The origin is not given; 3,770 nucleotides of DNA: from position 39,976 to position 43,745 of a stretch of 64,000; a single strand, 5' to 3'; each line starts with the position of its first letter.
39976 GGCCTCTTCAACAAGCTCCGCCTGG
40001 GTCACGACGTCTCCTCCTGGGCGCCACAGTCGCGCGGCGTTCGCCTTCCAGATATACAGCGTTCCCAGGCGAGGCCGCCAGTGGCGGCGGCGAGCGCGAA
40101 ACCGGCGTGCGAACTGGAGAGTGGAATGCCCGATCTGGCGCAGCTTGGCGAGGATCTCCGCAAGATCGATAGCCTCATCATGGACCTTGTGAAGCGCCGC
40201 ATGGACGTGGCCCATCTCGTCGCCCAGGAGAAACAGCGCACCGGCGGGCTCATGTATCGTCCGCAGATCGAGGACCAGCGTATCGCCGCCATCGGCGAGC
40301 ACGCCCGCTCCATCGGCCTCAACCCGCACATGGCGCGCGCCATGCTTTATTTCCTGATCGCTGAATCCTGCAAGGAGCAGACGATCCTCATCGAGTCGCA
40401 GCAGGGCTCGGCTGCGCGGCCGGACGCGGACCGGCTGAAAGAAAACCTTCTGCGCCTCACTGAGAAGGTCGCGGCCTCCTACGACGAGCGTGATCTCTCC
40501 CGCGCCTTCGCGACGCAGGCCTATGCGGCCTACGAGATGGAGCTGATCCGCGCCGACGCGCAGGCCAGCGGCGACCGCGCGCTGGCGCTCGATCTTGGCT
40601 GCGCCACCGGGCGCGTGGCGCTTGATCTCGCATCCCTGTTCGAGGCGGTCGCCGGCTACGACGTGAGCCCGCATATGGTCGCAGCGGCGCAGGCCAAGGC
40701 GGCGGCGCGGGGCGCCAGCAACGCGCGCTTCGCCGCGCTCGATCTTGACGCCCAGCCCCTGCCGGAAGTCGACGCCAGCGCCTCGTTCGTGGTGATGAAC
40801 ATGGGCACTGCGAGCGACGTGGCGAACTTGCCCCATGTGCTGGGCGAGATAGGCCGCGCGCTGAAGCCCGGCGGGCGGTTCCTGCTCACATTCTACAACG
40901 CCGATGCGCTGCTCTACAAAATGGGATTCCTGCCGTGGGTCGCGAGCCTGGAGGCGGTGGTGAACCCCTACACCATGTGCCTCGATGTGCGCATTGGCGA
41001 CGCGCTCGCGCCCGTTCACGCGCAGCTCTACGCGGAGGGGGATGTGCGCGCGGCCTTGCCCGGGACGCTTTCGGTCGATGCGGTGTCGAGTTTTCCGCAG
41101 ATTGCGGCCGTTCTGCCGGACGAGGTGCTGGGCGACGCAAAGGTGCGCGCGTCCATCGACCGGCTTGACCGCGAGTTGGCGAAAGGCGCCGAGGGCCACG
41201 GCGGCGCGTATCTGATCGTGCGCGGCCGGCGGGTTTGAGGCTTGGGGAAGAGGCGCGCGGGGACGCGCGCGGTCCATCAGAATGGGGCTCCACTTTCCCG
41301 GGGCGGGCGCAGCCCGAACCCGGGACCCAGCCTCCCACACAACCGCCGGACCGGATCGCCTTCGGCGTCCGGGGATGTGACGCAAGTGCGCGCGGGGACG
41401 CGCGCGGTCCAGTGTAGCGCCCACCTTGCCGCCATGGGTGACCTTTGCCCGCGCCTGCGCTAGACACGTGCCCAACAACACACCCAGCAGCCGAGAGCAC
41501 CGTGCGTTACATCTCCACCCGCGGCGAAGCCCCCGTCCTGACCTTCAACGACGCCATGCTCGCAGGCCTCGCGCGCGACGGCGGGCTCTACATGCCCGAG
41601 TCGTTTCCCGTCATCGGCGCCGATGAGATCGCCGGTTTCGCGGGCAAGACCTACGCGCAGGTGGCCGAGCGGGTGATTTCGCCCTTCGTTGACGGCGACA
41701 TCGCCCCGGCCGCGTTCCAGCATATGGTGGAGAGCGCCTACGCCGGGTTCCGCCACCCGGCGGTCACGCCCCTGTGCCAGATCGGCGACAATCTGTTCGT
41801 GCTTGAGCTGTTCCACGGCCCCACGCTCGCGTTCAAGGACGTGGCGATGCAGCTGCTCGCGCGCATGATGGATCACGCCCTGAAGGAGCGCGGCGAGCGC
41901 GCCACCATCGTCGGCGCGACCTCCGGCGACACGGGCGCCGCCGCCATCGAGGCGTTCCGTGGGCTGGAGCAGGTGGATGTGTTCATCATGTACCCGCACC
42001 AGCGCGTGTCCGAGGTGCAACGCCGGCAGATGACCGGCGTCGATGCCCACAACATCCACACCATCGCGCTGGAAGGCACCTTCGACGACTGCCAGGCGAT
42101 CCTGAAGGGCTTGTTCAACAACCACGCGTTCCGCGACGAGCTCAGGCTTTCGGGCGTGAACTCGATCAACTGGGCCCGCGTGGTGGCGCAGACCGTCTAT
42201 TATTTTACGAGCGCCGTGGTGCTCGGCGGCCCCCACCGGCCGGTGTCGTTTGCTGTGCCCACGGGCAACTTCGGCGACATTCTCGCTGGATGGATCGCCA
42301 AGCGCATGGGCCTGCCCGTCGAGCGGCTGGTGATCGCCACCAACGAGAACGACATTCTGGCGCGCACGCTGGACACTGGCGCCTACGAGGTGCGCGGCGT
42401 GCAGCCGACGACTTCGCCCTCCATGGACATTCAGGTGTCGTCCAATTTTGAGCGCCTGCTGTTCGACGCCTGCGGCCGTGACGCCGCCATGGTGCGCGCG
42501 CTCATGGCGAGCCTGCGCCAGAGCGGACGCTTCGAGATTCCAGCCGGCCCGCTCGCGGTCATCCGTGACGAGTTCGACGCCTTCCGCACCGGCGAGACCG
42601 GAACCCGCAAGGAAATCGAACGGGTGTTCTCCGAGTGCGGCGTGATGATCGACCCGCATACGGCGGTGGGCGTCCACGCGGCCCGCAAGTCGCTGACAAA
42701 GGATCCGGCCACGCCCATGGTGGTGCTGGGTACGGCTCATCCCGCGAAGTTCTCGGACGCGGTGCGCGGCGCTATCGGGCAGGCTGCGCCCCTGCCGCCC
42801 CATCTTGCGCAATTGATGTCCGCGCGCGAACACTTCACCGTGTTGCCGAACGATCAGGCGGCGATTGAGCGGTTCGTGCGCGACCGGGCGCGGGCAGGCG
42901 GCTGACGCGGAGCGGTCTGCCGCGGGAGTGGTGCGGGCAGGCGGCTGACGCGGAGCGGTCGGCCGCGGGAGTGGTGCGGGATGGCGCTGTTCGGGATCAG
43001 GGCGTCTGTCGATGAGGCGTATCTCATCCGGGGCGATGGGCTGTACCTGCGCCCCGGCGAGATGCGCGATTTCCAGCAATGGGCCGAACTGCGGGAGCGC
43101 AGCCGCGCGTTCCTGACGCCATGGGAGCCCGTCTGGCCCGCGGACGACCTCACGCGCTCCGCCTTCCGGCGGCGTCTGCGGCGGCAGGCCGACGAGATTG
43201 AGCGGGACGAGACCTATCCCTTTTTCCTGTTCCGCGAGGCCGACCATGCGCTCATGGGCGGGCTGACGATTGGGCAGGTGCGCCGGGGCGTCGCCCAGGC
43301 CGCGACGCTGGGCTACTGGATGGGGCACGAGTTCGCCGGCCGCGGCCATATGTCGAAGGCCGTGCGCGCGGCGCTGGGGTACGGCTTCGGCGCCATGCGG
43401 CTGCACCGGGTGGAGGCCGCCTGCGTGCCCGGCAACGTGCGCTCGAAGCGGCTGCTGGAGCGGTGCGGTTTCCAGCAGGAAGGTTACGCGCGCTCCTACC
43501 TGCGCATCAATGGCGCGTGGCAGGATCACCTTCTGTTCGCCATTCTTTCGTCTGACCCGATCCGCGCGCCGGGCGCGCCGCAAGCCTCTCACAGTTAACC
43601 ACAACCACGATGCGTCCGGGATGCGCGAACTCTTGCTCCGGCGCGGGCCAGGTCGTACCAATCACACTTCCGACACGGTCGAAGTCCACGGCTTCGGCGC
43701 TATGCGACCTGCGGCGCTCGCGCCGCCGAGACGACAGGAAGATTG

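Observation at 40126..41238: Degenerate chorismate-mutase domain fused to a SAM methyltransferase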

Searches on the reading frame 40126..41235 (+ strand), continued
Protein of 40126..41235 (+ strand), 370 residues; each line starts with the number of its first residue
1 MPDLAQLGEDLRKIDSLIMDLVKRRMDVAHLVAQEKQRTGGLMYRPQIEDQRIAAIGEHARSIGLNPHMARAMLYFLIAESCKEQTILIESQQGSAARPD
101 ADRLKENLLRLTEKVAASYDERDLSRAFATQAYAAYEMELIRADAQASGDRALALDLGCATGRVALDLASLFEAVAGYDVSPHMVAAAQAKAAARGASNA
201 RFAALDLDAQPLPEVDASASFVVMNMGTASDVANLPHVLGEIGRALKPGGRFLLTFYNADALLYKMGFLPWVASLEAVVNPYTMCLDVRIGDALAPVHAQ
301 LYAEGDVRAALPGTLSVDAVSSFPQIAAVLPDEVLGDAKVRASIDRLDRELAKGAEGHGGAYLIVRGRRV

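Call 63: find_encoding_contigs(protein=P0164, flank=8000, max_places=3)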
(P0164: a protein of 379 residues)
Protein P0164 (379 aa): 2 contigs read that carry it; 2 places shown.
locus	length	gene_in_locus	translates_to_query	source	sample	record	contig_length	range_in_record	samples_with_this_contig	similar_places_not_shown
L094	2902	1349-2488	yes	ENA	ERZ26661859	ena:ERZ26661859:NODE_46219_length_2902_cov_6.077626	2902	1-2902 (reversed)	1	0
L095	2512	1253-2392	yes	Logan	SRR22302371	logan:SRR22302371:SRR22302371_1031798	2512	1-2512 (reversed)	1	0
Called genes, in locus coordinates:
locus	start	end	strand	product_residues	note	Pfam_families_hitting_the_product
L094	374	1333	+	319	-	PF00579:tRNA-synt_1b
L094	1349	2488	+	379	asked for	PF01817:CM_2, PF13489:Methyltransf_23 (weak), PF08241:Methyltransf_11, PF08242:Methyltransf_12 (weak), PF13649:Methyltransf_25, PF13847:Methyltransf_31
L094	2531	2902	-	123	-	?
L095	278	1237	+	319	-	PF00579:tRNA-synt_1b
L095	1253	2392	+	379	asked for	PF01817:CM_2, PF13489:Methyltransf_23 (weak), PF08241:Methyltransf_11, PF08242:Methyltransf_12 (weak), PF13649:Methyltransf_25, PF13847:Methyltransf_31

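Call 65: search_protein_families(library=ncbifam, proteins=[L094:374-1330:+, L090:1-450:+], max_evalue=0.001)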
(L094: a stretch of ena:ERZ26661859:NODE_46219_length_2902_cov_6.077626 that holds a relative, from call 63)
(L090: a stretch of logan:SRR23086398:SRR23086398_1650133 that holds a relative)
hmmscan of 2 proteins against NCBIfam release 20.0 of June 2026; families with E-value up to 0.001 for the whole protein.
L094:374-1330:+ (319 aa): 11 families
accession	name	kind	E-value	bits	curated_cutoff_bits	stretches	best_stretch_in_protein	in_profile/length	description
NF008923.0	PRK12284.1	equivalog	2.2e-73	247.5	597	1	3-319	11-333/431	tryptophan--tRNA ligase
TIGR00233.1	trpS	equivalog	7.8e-73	245.6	176.75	1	1-317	9-328/328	tryptophan--tRNA ligase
NF009207.0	PRK12556.1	equivalog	3.3e-69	233.3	479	1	2-317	11-331/332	tryptophan--tRNA ligase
NF008922.0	PRK12283.1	equivalog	8.5e-64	215.9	572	2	1-173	10-181/400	tryptophan--tRNA ligase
NF006330.0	PRK08560.1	equivalog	1.3e-17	63.9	220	1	3-212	41-246/342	tyrosine--tRNA ligase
NF008925.0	PRK12285.1-2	equivalog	3.5e-17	62.4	451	1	1-286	69-355/365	tryptophan--tRNA ligase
NF008926.0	PRK12285.1-3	equivalog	8e-12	44.8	320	1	3-160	74-229/429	tryptophan--tRNA ligase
TIGR00234.1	tyrS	equivalog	2e-11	43.6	113.8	1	3-215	44-258/406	tyrosine--tRNA ligase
NF008928.0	PRK12285.1-5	equivalog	2.1e-11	43.1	891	1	3-159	101-252/530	tryptophan--tRNA ligase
NF008927.0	PRK12285.1-4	equivalog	2.5e-08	33.3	478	1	3-286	82-364/385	tryptophan--tRNA ligase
NF008924.0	PRK12285.1-1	equivalog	0.00011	21.6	644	1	114-215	186-281/381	tryptophan--tRNA ligase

L090:1-450:+ (149 aa): 4 families
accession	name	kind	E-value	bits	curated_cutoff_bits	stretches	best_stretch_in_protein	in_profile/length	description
TIGR00233.1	trpS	equivalog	2.2e-19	70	176.75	1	10-147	184-328/328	tryptophan--tRNA ligase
NF008923.0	PRK12284.1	equivalog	1.3e-15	57.1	597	1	11-149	195-333/431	tryptophan--tRNA ligase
NF009207.0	PRK12556.1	equivalog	2.3e-15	56.3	479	1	11-147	195-331/332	tryptophan--tRNA ligase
NF008922.0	PRK12283.1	equivalog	4.9e-11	42.1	572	1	7-148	254-398/400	tryptophan--tRNA ligase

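Call 78: search_protein_families(library=ncbifam, proteins=[L017:4407-5798:+, L091:7239-7973:+], max_evalue=0.00001)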
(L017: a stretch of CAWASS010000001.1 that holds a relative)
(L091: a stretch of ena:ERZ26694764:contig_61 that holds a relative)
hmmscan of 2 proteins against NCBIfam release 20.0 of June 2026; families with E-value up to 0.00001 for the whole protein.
L017:4407-5798:+ (464 aa): 1 family
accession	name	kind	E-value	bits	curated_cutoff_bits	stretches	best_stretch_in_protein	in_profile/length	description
TIGR01358.1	DAHP_synth_II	equivalog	1.3e-219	729.2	614.7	1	5-448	1-442/443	class II 3-deoxy-7-phosphoheptulonate synthase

L091:7239-7973:+ (245 aa): 3 families
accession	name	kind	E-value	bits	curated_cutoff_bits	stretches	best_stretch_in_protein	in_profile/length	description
NF001273.0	PRK00230.1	equivalog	1.6e-59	201.1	193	1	9-234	5-230/233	orotidine-5'-phosphate decarboxylase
TIGR01740.1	pyrF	equivalog_domain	1.3e-40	139.5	92.3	1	11-229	1-215/216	orotidine-5'-phosphate decarboxylase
NF010386.0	PRK13813.1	equivalog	1.6e-33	116.1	208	1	9-234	5-214/216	orotidine 5'-phosphate decarboxylase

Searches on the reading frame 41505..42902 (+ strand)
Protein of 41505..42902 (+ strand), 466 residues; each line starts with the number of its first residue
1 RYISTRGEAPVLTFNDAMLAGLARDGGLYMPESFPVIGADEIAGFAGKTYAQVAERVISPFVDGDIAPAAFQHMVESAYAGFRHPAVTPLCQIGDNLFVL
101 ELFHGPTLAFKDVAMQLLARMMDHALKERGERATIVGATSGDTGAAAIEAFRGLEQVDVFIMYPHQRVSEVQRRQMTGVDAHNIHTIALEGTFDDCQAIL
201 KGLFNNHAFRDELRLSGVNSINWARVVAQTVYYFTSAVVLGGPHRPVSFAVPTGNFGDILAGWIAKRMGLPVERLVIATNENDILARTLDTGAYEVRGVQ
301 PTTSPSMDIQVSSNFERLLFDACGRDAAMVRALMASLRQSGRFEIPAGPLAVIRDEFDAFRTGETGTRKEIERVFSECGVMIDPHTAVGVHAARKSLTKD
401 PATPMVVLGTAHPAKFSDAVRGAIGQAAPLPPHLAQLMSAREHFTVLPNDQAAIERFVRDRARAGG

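Call 10: search_protein_families(library=pfam, proteins=[window:41505-42902:+], max_evalue=0.001)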
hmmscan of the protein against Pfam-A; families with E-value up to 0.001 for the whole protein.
window:41505-42902:+ (466 aa): 3 families
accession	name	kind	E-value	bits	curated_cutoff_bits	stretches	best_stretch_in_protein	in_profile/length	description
PF14821.11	Thr_synth_N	-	9.9e-25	86.9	25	1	1-79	1-79/79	Threonine synthase N terminus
PF00291.31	PALP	-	4.2e-21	76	35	1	92-325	19-236/295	Pyridoxal-phosphate dependent enzyme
PF24857.1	THR4_C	-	9.9e-13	48.5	27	1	386-449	1-73/85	Threonine synthase, C-terminal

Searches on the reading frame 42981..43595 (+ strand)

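Call 10: search_protein_families(library=pfam, proteins=[window:42981-43595:+], max_evalue=0.001)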
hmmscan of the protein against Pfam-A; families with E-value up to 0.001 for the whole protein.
window:42981-43595:+ (205 aa): 3 families
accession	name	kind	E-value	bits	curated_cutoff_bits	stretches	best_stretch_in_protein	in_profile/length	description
PF13302.13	Acetyltransf_3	-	3.1e-21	76.9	25.4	1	21-165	2-138/138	Acetyltransferase (GNAT) domain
PF00583.31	Acetyltransf_1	-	1.1e-09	39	20.7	1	59-164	23-116/116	Acetyltransferase (GNAT) family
PF13420.13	Acetyltransf_4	-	1.1e-06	29.2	24.3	1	28-184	6-154/155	Acetyltransferase (GNAT) domain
